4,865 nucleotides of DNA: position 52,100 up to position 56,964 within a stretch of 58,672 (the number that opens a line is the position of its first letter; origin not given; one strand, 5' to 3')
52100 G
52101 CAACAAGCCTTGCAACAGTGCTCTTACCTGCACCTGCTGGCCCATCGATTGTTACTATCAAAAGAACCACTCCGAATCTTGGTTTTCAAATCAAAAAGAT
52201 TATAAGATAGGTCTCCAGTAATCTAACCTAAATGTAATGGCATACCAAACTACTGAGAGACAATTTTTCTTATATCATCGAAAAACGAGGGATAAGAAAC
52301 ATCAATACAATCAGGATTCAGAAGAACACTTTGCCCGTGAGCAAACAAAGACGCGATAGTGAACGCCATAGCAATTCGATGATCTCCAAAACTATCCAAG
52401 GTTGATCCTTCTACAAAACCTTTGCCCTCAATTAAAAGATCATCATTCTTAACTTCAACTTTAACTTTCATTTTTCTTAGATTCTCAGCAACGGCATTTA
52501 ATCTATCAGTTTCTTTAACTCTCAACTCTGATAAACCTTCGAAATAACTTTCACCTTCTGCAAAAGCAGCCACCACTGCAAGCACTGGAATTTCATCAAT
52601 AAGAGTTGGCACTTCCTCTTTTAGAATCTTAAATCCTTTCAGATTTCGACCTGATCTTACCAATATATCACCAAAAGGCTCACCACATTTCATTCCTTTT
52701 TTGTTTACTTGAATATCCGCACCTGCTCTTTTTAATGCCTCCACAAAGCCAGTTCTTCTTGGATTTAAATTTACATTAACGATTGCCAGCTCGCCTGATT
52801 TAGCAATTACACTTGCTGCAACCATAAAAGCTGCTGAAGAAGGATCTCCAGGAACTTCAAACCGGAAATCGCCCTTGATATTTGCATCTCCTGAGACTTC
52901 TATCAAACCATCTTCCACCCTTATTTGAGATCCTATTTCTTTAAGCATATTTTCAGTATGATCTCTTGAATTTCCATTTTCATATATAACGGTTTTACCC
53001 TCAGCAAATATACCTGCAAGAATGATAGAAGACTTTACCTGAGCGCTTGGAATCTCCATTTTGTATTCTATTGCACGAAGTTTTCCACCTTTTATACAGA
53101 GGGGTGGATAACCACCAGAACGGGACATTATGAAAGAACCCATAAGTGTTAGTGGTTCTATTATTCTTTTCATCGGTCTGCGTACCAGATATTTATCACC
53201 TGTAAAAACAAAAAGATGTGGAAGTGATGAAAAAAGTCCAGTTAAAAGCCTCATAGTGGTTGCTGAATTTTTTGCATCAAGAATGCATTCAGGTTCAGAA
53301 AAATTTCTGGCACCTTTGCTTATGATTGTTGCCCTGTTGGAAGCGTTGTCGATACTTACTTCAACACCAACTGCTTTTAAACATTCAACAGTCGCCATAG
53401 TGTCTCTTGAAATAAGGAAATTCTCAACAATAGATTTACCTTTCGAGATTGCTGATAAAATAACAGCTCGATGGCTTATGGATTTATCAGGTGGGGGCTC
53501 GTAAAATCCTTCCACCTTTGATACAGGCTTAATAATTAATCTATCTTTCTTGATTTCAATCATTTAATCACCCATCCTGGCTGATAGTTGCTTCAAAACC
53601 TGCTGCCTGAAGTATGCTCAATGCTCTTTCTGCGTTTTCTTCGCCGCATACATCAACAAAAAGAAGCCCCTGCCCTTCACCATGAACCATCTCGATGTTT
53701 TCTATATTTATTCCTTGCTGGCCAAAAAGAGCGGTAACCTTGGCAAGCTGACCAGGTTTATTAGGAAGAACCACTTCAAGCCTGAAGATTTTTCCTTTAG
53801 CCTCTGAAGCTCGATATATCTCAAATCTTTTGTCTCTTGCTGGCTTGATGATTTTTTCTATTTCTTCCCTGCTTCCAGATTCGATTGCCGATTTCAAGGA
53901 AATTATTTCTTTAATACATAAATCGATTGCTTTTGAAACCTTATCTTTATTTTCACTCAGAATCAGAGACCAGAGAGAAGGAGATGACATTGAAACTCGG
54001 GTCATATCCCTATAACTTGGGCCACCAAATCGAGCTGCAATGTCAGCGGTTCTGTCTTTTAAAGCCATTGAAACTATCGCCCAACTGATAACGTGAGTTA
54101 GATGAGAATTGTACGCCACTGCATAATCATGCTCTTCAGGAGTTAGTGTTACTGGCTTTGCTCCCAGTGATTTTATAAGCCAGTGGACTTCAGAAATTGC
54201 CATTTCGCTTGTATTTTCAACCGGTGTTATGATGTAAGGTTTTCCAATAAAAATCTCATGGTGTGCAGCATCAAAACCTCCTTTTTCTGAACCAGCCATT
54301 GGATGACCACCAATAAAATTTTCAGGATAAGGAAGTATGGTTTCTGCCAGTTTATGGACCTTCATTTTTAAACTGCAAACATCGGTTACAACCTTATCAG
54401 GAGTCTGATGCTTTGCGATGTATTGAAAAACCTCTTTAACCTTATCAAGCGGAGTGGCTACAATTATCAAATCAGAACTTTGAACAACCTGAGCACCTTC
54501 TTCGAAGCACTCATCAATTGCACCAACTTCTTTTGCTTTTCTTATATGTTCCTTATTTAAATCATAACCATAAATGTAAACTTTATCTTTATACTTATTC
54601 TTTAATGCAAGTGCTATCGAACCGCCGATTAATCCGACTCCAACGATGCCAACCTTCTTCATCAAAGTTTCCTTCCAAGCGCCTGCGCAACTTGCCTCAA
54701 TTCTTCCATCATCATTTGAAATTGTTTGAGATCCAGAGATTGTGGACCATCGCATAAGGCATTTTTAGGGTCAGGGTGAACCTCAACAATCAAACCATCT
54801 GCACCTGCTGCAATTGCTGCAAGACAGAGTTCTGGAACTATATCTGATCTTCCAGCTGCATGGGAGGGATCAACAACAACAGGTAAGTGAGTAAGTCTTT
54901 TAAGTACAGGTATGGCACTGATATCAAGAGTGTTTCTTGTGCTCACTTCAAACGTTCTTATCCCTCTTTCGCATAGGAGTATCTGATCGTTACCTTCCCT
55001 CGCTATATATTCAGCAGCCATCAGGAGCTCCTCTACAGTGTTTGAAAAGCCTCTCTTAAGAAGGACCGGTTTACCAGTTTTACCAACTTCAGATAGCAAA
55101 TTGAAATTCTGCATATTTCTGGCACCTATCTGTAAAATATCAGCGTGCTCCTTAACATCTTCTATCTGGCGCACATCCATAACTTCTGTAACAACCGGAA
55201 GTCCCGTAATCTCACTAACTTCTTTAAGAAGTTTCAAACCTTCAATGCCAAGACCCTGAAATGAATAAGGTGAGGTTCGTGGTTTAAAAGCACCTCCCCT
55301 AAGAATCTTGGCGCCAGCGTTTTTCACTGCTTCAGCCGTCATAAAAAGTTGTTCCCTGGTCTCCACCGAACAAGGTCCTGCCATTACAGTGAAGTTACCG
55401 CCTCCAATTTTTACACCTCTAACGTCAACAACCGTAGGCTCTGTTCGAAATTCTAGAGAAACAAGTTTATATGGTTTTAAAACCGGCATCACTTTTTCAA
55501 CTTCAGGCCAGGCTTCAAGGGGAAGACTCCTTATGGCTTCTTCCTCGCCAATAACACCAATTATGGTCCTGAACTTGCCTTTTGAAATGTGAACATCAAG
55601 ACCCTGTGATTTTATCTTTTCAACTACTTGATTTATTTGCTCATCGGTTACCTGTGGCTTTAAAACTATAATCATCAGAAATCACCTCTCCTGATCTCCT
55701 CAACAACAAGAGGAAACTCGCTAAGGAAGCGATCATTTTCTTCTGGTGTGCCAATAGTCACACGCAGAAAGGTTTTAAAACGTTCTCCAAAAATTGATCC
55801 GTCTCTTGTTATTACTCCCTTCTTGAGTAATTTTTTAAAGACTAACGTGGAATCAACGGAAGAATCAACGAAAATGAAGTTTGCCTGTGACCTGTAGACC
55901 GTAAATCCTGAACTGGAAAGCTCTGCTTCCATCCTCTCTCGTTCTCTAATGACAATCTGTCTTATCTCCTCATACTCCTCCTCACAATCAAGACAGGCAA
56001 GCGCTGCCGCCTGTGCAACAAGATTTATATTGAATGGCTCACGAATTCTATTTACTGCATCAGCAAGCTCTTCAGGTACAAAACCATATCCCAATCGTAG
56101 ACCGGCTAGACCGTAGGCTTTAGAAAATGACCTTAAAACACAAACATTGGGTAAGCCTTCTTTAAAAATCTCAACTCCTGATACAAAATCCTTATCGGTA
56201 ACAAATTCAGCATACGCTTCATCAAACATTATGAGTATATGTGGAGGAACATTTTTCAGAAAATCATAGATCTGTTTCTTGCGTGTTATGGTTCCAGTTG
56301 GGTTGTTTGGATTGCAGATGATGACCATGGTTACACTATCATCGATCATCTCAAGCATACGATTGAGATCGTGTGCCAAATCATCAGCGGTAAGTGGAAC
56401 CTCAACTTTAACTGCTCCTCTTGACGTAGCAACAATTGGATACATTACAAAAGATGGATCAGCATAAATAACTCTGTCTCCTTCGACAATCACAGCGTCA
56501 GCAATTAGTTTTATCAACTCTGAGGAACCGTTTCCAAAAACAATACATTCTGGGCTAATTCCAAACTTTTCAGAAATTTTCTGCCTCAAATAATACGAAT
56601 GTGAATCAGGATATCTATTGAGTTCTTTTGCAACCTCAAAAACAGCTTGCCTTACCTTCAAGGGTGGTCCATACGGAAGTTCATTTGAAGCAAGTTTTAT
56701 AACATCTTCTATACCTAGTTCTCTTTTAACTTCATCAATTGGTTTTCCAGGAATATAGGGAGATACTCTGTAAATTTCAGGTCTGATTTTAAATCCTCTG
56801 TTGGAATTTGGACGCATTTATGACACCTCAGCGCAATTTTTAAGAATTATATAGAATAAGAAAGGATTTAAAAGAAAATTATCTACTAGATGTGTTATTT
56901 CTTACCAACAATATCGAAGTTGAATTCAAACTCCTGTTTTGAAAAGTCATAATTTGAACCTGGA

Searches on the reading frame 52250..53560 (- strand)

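Call 75: search_protein_families(library=pfam, proteins=[window:52250-53560:-], max_evalue=0.00001)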
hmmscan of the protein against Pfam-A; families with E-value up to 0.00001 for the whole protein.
window:52250-53560:- (436 aa): 1 family
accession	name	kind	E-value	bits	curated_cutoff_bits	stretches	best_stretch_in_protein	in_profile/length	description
PF00275.25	EPSP_synthase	-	4.1e-111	372.1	22.8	1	11-429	2-416/417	EPSP synthase (3-phosphoshikimate 1-carboxyvinyltransferase)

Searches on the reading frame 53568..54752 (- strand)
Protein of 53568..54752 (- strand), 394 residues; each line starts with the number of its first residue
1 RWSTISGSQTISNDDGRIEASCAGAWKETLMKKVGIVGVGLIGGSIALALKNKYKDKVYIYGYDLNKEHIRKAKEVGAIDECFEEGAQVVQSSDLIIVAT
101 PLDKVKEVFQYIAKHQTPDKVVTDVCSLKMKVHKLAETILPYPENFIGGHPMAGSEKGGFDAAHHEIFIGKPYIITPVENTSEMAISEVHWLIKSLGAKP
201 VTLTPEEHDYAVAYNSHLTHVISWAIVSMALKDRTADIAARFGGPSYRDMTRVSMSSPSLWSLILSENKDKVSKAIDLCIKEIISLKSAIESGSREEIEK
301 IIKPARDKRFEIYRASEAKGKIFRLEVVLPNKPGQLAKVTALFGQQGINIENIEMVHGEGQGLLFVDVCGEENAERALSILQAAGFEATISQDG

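Call 84: search_protein_families(library=pfam, proteins=[window:53568-54752:-], max_evalue=0.00001)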
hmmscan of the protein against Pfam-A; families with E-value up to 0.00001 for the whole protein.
window:53568-54752:- (394 aa): 6 families
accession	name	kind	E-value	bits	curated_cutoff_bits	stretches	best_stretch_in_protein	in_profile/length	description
PF02153.23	PDH_N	-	1.8e-36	125.4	26.5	1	46-199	1-151/154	Prephenate dehydrogenase, nucleotide-binding domain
PF20463.3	PDH_C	-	2.5e-25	89.2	22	1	204-303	1-101/102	Prephenate dehydrogenase, dimerization domain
PF01842.31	ACT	-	1.5e-10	41.1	27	1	324-384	2-64/66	ACT domain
PF03807.23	F420_oxidored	-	7.8e-08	33.2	21.6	1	33-125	1-91/94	NADP oxidoreductase coenzyme F420-dependent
PF22629.2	ACT_AHAS_ss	-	1.8e-07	31.7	27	1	325-381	1-59/67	AHAS small subunit-like ACT domain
PF03446.21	NAD_binding_2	-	5.7e-06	26.9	21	0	33-138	1-105/161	NAD binding domain of 6-phosphogluconate dehydrogenase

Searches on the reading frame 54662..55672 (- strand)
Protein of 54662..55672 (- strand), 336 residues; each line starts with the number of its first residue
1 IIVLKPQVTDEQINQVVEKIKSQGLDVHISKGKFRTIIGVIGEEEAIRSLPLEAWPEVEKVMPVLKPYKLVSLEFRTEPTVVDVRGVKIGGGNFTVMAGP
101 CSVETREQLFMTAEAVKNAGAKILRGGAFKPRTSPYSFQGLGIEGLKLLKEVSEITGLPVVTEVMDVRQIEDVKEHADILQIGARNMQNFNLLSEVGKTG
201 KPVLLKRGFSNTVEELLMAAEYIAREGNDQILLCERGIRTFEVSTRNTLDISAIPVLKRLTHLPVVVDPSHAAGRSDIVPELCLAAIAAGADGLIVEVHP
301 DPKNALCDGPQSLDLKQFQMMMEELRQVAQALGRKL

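Call 84: search_protein_families(library=pfam, proteins=[window:54662-55672:-], max_evalue=0.00001)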
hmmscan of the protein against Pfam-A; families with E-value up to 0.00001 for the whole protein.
window:54662-55672:- (336 aa): 3 families
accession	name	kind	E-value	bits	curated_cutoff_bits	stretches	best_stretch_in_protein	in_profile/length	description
PF00793.26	DAHP_synth_1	-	2.1e-86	289.6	25.5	1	84-329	6-265/270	DAHP synthetase I family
PF18152.6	DAHP_snth_FXD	-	3.9e-22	78.3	27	1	1-66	2-67/67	DAHP synthase ferredoxin-like domain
PF03102.20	NeuB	-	1.6e-12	47.9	22.1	1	141-335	53-239/241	NeuB family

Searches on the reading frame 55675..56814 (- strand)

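Call 84: search_protein_families(library=pfam, proteins=[window:55675-56814:-], max_evalue=0.00001)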
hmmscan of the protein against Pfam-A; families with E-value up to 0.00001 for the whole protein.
window:55675-56814:- (379 aa): 2 families
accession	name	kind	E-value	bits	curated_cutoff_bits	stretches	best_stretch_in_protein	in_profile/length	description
PF00155.27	Aminotran_1_2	-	7.9e-68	229.7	19.7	1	37-365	2-359/361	Aminotransferase class I and II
PF00266.25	Aminotran_5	-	3e-07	30.2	21.5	1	76-200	48-177/371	Aminotransferase class-V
